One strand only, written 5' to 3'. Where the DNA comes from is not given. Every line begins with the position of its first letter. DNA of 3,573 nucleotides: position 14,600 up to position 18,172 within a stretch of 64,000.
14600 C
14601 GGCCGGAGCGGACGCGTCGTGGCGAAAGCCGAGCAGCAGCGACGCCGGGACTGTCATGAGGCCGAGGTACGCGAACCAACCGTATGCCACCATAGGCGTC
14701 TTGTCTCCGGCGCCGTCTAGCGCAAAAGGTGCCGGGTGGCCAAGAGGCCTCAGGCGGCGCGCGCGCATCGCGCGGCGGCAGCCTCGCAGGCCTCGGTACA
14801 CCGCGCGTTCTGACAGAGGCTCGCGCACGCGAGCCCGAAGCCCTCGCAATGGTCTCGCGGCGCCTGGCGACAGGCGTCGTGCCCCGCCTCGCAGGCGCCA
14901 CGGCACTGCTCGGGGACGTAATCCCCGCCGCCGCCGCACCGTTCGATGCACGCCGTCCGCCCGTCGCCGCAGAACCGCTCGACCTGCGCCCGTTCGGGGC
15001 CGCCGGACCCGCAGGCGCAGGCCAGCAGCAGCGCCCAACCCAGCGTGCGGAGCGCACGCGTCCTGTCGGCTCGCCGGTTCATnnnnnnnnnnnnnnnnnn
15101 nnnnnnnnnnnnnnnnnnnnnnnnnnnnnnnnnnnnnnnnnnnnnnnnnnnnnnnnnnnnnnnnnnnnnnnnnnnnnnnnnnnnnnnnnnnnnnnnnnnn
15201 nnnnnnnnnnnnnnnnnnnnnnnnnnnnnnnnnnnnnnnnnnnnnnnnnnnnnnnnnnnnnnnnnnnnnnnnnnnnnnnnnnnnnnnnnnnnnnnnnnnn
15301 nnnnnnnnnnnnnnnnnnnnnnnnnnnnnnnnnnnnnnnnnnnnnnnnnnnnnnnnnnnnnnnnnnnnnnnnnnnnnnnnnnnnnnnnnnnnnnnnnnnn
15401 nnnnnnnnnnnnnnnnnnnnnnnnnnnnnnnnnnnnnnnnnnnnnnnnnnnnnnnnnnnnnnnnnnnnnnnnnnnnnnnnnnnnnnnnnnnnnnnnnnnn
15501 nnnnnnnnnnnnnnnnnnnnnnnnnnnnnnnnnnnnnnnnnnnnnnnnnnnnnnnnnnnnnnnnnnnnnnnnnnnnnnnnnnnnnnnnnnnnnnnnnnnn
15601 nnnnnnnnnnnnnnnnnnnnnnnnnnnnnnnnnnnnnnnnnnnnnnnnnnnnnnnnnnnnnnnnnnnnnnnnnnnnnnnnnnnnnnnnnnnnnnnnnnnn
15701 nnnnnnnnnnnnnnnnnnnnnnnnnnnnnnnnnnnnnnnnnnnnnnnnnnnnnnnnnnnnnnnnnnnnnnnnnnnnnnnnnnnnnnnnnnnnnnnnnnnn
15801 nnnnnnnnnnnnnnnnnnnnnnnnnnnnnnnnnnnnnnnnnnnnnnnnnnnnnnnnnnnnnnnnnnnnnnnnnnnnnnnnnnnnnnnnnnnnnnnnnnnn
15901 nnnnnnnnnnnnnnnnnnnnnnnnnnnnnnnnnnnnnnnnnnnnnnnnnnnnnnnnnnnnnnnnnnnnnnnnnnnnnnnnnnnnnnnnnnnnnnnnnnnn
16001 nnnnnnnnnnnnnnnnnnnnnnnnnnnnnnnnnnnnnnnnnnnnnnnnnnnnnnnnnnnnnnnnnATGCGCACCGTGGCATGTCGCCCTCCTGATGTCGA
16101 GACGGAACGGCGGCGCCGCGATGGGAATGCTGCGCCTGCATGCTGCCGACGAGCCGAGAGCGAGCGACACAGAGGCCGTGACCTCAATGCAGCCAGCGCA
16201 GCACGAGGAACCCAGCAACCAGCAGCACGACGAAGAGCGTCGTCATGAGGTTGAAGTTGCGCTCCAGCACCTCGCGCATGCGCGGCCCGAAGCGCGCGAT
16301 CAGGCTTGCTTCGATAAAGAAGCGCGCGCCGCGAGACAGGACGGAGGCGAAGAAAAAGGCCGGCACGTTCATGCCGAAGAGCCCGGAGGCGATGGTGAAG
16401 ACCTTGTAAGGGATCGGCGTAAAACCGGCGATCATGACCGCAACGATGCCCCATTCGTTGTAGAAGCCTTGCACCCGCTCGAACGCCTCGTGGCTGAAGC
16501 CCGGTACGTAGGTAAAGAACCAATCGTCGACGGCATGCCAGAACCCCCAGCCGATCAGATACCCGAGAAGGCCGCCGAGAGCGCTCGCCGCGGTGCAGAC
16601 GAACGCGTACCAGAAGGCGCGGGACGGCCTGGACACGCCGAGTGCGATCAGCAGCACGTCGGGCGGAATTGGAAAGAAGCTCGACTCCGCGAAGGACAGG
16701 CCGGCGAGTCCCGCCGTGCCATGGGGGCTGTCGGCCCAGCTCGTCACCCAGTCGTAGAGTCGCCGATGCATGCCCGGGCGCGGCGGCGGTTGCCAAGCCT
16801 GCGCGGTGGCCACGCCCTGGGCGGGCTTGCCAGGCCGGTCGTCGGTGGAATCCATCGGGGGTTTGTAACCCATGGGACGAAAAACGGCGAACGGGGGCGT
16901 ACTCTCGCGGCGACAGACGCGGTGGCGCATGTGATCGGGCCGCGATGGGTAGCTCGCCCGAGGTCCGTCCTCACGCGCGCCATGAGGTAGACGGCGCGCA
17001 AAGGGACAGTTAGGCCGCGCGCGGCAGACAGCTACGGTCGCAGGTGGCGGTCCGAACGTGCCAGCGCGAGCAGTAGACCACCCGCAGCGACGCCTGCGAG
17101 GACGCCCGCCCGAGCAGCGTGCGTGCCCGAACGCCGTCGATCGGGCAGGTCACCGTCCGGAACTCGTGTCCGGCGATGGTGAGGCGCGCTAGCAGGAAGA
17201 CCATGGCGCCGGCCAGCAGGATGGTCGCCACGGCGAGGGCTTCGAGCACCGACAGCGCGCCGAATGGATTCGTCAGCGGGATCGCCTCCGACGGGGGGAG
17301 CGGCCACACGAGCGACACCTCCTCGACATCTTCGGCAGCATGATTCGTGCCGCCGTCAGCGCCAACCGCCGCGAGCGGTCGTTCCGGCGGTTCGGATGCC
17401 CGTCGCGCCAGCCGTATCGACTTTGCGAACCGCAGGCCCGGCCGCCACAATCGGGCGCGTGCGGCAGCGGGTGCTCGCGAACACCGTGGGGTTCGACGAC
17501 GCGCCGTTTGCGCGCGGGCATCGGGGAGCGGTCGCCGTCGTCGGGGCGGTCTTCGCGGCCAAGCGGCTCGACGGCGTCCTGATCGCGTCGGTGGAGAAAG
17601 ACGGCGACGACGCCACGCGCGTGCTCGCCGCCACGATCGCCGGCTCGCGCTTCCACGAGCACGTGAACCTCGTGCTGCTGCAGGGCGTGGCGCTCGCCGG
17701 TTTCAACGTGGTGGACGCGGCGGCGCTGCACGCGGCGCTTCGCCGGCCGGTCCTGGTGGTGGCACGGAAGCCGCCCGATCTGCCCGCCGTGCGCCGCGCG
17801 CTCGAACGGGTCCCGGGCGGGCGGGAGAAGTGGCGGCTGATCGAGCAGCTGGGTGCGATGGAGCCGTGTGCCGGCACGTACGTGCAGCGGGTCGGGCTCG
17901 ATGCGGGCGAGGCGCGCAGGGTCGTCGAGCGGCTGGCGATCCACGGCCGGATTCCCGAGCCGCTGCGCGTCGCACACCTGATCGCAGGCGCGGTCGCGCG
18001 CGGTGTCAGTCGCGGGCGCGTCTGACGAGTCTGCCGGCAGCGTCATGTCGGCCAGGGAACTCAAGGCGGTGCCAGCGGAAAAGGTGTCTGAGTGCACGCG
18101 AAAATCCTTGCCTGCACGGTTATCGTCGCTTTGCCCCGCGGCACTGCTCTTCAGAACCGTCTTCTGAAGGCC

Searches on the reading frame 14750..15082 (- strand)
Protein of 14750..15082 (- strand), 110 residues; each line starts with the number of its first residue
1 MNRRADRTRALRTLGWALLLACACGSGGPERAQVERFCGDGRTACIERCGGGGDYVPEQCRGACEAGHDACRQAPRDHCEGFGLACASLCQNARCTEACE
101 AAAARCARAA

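Call 3: search_protein_families(library=pfam, proteins=[window:14753-15082:-], max_evalue=0.01)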
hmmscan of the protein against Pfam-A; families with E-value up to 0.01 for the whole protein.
seq(110 aa): 0 families

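Call 5: search_protein_families(library=ncbifam, proteins=[window:14753-15082:-], max_evalue=0.1)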
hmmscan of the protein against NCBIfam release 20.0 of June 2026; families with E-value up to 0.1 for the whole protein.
seq(110 aa): 0 families

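Call 6: find_homologous_proteins(query=window:14753-15082:-, max_evalue=0.01)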
Query seq(110 aa) (110 aa): 1 proteins with E <= 0.01 among 33 candidates.
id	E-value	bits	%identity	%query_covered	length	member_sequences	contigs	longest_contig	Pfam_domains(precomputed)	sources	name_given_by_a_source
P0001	6.2e-65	234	100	100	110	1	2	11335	-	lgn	-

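Call 8: find_encoding_contigs(protein=P0001, flank=10000)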
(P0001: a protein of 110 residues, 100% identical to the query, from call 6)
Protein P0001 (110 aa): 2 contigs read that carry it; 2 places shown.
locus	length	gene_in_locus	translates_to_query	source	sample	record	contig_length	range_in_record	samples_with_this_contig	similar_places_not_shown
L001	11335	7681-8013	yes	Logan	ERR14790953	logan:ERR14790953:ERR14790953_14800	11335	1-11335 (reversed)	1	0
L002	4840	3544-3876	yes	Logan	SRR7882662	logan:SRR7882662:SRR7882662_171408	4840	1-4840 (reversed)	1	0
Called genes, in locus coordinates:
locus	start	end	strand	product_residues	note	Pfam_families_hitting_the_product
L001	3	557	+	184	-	?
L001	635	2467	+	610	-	PF00512:HisKA, PF02518:HATPase_c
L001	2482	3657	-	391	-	PF04339:FemAB_like, PF13480:Acetyltransf_6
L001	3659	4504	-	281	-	PF00296:Bac_luciferase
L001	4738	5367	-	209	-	PF01949:Endo_dU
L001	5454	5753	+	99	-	-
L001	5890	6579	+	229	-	PF09335:VTT_dom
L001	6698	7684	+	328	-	-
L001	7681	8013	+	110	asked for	-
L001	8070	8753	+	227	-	PF04191:PEMT (faint)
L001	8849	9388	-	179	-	-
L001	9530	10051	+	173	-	PF05598:DUF772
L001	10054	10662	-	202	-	PF02798:GST_N (faint), PF00043:GST_C (weak), PF14497:GST_C_3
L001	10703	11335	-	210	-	?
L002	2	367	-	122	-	?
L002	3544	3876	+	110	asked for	-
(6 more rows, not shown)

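Call 27: search_protein_representatives(protein=window:14750-15082:-)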
Query: 110 residues. Proteins with E-value up to 0.001 (for the whole library): 3; up to 1e-10: 2; up to 1e-30: 0. The best 3 are listed.
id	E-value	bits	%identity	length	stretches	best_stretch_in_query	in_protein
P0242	2.7e-27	111.4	63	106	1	20-110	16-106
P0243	3.9e-13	65.7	41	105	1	13-106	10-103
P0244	1.7e-08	50.7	32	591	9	11-50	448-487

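Call 30: find_encoding_contigs(protein=P0242, flank=6000, max_places=4)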
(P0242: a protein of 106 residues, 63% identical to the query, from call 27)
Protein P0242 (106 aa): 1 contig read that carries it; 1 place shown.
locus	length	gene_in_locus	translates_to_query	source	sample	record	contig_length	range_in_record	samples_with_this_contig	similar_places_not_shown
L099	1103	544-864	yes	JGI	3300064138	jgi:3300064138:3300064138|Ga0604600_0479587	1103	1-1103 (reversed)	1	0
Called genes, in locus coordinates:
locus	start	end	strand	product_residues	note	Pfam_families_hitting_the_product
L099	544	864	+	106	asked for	-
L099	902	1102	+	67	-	?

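Call 31: find_encoding_contigs(protein=P0243, flank=6000, max_places=4)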
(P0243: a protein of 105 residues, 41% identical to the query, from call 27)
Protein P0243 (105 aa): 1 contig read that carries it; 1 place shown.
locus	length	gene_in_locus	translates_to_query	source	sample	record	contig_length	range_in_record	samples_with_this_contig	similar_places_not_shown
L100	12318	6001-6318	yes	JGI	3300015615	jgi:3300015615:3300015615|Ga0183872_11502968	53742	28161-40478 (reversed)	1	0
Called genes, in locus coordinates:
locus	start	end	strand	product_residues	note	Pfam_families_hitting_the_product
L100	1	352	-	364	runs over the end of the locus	PF08448:PAS_4, PF00512:HisKA, PF02518:HATPase_c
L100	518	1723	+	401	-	PF13240:Zn_Ribbon_1, PF23914:TPR_CcmH_CycH, PF13432:TPR_16, PF13424:TPR_12 (weak), PF12895:ANAPC3, PF13414:TPR_11 (weak), PF13432:TPR_16, PF14559:TPR_19, +10 more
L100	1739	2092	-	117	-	PF13237:Fer4_10 (weak), PF12838:Fer4_7 (weak), PF13187:Fer4_9 (weak), PF13484:Fer4_16 (faint), PF00037:Fer4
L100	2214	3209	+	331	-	PF01408:GFO_IDH_MocA, PF02894:GFO_IDH_MocA_C (faint), PF22725:GFO_IDH_MocA_C3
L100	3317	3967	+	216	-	PF00440:TetR_N, PF17932:TetR_C_24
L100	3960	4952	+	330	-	PF11583:AurF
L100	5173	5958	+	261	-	PF03706:LPG_synthase_TM (weak)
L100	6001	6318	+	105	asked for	-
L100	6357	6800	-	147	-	-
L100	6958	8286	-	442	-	PF03403:PAF-AH_p_II (faint), PF07224:Chlorophyllase (weak), PF12740:PETase, PF12146:Hydrolase_4 (weak), PF00561:Abhydrolase_1 (faint)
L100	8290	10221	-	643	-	PF13570:Beta-prop_ACSF4 (faint), PF13360:PQQ_2 (weak)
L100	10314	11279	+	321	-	PF12625:Arabinose_bd, PF12833:HTH_18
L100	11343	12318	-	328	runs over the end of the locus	PF13417:GST_N_3, PF13409:GST_N_2, PF13410:GST_C_2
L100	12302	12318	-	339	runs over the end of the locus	PF13439:Glyco_transf_4 (weak), PF13692:Glyco_trans_1_4, PF20706:GT4-conflict (weak), PF00534:Glycos_transf_1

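Call 39: search_solved_structures(query=A2, max_evalue=10)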
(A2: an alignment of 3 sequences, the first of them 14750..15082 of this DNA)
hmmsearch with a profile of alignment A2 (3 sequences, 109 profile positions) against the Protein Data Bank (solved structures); distinct sequences matched with E-value up to 10: 1.
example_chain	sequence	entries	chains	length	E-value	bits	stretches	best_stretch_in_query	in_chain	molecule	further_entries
5cwc_A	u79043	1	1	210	0.2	15.1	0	42-78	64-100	Designed helical repeat protein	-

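Call 43: predict_structure(alignment_id=A2)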
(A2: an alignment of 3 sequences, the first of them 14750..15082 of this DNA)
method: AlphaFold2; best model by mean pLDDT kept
length: 110 residues; sequences in the alignment: 3
mean_pLDDT: 83.3   pTM: 0.69
mean pLDDT of the five models: 83.3, 83.1, 82.8, 80.2, 79.5
residues with pLDDT >= 90: 72; 70-90: 9; 50-70: 13; < 50: 16
segments of 3 or more residues with pLDDT < 50: 1-4, 15-26
pLDDT, mean of each block of 10 residues (from residue 1): 49 49 54 94 96 92 98 95 98 96 95
secondary structure, 60 per line:
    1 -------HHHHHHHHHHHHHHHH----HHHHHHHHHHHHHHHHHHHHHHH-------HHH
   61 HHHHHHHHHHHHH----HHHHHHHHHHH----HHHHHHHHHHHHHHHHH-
elements in order: H8-23 H28-50 H58-73 H78-88 H93-109

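Call 45: fold_search(model_id=the predicted structure, library=pdb)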
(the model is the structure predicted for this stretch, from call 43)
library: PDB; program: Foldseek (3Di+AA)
matches with E <= 10: 50; with E <= 0.001: 0
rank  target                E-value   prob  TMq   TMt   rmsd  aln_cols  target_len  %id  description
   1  3kaw_B                1.6e+00  0.23  0.29  0.31   6.6        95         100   20  Crystal Structure of PA2107 PROTEIN from Pseudomonas aeruginosa, Northeast Structural Genomics Consortium Target PaR19 (released 2009-10-27)
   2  1x90_A                1.9e+00  0.35  0.41  0.33   9.0       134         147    7  Crystal structure of mutant form B of a pectin methylesterase inhibitor from Arabidopsis (released 2004-12-28)
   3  4r5g_A                2.6e+00  0.18  0.32  0.20   9.1       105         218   16  Crystal structure of the DnaK C-terminus with the inhibitor PET-16 (released 2014-09-10)
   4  2lqg_MODEL_1_A        2.8e+00  0.12  0.27  0.23  10.9       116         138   10  Solution Structure of the R4 domain of talin (released 2013-02-13)
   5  6qvh                  3.1e+00  0.08  0.24  0.23   8.3       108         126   18  Streptomyces lividans Ccsp mutant - H113A (released 2019-07-10)
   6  10gh_A                3.4e+00  0.25  0.38  0.06   4.4        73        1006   18  Cryo-EM structure of Receptor Tyrosine Kinase ROS1 in complex with Fab-RX5 (released 2026-02-25)
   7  4etr_B                3.6e+00  0.08  0.24  0.22  13.1       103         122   14  X-ray structure of PA2169 from Pseudomonas aeruginosa (released 2013-01-09)
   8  6yx7_AAA              3.8e+00  0.10  0.28  0.20  13.6       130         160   14  The high resolution structure of allophycocyanin from cyanobacterium Nostoc sp. WR13, the P21212 crystal form. (released 2021-05-12)
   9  2r50_C                4.4e+00  0.11  0.26  0.21   7.9        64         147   14  The crystal structure of nonsymbiotic corn hemoglobin 1 (released 2007-09-18)
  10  1kn1_A                4.4e+00  0.06  0.24  0.18  14.5       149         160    9  Crystal structure of allophycocyanin (released 2002-12-18)
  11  2oif_A                4.9e+00  0.09  0.29  0.22   7.4        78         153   15  The crystal structure of ferric cyanide bound barley hexacoordinate hemoglobin. (released 2007-07-24)
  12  1x8z_A                5.2e+00  0.11  0.32  0.26   9.0       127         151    9  Crystal structure of a pectin methylesterase inhibitor from Arabidopsis thaliana (released 2004-12-28)
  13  4zsz_A                5.7e+00  0.10  0.28  0.15   6.6        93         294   22  Structure of a fusion protein with a helix linker, 2ARH-3-3KAW-3.0 (released 2015-08-19)
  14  6qyb_A                5.7e+00  0.08  0.29  0.28   7.5       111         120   16  Streptomyces lividans Ccsp mutant - H111A (released 2019-07-10)
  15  2oif_B                5.7e+00  0.07  0.28  0.22   7.4        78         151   17  The crystal structure of ferric cyanide bound barley hexacoordinate hemoglobin. (released 2007-07-24)
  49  5fig_D                9.6e+00  0.04  0.25  0.28   6.9        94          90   20  APO-CSP3 (COPPER STORAGE PROTEIN 3) FROM BACILLUS SUBTILIS (released 2016-10-12)
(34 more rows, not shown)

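Call 57: search_protein_families(library=pfam, alignment_id=A2, max_evalue=10)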
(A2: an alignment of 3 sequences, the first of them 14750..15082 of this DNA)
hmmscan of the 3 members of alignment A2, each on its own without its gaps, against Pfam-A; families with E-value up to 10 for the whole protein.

A. member 1, window:14750-15082:- (110 aa): 0 families

B. families by the number of members that match (of 3 scanned): 0 families

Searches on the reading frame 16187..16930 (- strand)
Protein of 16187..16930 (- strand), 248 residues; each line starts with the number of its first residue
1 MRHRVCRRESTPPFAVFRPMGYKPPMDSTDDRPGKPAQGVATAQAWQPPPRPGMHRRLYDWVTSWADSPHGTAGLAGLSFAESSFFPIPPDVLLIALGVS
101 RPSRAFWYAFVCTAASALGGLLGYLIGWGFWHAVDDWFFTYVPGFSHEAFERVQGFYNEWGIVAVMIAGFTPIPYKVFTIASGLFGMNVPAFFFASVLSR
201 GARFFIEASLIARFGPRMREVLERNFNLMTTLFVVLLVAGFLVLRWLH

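Call 3: search_protein_families(library=pfam, proteins=[window:16187-16930:-], max_evalue=0.01)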
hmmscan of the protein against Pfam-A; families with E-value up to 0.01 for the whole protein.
seq(248 aa): 1 family
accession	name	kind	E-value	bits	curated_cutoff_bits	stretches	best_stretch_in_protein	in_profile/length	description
PF09335.16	VTT_dom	-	3.6e-10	40.8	33.9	1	88-211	1-121/123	VTT domain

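Call 5: search_protein_families(library=ncbifam, proteins=[window:16187-16873:-], max_evalue=0.1)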
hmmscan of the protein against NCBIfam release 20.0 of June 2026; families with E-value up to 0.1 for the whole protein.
seq(229 aa): 1 family
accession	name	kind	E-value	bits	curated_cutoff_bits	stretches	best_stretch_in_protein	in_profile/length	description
NF052605.1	UndecprPTUptAStph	equivalog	0.00024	21.2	300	1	130-219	97-186/197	undecaprenyl phosphate transporter UptA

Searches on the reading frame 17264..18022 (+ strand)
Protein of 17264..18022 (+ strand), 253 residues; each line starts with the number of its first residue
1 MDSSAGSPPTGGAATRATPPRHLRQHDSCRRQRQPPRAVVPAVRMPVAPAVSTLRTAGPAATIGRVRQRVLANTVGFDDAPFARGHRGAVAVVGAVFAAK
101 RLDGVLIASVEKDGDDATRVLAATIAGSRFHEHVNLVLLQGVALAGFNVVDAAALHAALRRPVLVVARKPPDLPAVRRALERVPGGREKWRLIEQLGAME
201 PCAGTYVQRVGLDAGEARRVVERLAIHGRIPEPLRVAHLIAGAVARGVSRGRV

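Call 3: search_protein_families(library=pfam, proteins=[window:17264-18022:+], max_evalue=0.01)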
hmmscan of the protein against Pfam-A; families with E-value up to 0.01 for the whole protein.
seq(253 aa): 1 family
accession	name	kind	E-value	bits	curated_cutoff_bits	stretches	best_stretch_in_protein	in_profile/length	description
PF01949.23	Endo_dU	-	6.8e-56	189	32.7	1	74-244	5-181/182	Endonuclease dU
